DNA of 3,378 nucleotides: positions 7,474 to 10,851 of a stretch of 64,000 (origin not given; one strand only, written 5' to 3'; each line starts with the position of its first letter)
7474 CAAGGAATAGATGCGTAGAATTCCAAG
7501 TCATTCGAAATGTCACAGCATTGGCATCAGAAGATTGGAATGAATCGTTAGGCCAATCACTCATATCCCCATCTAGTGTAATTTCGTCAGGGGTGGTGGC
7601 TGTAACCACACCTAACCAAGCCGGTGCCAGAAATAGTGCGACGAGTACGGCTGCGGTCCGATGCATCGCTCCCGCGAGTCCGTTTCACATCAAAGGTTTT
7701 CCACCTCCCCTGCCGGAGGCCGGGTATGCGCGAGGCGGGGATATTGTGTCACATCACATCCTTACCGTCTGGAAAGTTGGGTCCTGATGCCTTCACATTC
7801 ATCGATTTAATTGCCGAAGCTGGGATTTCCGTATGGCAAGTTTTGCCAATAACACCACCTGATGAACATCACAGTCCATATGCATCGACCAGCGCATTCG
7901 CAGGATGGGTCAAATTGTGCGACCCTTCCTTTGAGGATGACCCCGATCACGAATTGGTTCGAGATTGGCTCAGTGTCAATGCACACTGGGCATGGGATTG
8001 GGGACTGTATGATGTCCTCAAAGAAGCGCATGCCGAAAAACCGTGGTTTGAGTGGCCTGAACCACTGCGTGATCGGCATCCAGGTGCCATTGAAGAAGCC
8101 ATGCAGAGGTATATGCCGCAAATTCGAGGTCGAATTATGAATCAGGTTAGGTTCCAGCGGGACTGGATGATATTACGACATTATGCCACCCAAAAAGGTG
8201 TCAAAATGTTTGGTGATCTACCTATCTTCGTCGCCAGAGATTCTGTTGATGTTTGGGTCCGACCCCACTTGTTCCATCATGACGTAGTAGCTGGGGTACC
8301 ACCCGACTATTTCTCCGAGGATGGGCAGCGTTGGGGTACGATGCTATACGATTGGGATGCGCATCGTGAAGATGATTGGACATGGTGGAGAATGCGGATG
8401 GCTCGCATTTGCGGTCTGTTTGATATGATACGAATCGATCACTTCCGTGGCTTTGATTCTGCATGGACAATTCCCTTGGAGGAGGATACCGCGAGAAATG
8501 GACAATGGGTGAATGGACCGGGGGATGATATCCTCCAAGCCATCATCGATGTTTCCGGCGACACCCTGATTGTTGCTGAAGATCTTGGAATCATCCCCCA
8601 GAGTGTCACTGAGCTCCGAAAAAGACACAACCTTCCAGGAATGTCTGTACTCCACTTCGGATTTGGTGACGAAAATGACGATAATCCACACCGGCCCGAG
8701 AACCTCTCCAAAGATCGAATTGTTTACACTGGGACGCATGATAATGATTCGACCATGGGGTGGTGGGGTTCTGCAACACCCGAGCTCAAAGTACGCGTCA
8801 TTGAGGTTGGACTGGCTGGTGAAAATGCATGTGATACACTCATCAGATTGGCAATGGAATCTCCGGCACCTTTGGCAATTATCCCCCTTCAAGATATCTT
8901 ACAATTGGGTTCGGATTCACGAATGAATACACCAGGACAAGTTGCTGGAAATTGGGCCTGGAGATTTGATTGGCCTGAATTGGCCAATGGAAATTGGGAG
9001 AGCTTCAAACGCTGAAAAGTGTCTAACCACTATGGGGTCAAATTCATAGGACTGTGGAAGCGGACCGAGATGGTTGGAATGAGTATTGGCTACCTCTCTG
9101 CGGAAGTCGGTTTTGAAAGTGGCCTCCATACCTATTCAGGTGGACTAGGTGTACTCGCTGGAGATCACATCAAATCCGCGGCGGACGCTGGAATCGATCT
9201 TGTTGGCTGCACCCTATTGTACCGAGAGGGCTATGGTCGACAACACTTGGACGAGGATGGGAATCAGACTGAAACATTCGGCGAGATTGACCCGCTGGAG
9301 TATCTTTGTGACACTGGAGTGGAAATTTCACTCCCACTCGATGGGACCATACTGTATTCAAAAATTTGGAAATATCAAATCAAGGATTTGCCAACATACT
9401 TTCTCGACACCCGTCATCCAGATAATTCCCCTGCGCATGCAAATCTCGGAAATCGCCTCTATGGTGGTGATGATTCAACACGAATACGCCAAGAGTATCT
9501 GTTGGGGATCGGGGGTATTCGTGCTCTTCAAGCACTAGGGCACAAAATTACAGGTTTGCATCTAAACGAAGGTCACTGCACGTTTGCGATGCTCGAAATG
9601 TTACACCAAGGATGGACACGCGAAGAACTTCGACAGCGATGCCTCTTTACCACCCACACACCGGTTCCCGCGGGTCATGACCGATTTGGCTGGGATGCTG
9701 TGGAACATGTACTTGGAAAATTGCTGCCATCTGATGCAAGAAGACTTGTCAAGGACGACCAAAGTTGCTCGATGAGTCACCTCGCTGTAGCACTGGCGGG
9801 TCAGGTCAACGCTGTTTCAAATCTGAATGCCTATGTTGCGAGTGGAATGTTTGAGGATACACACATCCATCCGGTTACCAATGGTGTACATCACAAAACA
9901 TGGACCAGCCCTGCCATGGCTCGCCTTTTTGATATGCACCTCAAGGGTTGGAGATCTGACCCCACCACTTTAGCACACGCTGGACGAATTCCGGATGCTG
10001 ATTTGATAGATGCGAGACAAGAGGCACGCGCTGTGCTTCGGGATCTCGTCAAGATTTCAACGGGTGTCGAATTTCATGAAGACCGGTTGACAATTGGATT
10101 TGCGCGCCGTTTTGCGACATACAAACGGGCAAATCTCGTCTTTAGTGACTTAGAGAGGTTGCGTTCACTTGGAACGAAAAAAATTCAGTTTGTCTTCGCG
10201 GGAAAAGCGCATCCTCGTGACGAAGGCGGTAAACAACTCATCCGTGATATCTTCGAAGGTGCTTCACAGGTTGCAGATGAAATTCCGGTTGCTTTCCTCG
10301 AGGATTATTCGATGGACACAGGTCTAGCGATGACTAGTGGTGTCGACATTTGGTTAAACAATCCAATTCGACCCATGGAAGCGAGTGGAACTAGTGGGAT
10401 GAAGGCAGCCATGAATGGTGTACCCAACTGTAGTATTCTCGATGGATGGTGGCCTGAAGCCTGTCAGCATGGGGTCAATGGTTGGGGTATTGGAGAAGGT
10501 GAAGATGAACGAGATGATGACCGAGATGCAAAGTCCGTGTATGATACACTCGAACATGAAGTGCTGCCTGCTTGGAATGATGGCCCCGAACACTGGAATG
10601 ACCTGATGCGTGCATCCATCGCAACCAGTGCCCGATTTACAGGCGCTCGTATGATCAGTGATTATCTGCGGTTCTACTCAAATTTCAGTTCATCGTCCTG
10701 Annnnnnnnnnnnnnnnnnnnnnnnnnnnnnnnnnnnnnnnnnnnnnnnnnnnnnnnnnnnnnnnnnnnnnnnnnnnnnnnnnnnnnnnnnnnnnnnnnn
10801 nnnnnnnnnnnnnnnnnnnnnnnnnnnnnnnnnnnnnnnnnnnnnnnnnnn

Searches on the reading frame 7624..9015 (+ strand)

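Call 20: search_protein_families(library=pfam, proteins=[window:7624-9015:+], max_evalue=0.001)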
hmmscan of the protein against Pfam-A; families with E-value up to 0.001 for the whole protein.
window:7624-9015:+ (463 aa): 1 family
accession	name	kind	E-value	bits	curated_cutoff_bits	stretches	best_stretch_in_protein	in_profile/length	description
PF02446.23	Glyco_hydro_77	-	1.1e-126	423.9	25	2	107-450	108-461/465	4-alpha-glucanotransferase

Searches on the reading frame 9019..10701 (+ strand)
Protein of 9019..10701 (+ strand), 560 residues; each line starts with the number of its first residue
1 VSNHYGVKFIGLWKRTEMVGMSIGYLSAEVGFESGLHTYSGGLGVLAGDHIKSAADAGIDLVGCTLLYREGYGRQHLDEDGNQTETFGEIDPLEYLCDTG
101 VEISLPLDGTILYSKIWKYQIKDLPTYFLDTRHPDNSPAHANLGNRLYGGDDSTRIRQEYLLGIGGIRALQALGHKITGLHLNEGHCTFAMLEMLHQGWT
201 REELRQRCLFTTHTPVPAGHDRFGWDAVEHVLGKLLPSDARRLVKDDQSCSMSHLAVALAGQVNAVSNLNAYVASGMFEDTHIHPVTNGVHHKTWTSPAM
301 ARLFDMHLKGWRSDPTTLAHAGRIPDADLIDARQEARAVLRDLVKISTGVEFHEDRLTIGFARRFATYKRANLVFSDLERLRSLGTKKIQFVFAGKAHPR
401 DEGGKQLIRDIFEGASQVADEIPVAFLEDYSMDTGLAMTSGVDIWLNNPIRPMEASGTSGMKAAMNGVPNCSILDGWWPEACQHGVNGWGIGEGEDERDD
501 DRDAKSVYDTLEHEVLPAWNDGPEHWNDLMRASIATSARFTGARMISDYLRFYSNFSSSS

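Call 20: search_protein_families(library=pfam, proteins=[window:9019-10701:+], max_evalue=0.001)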
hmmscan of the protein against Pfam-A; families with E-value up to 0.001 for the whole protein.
window:9019-10701:+ (560 aa): 1 family
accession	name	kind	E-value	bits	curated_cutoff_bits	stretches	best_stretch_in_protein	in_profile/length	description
PF00343.26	Phosphorylase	-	1.3e-23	83.6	27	1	243-476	315-579/713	Carbohydrate phosphorylase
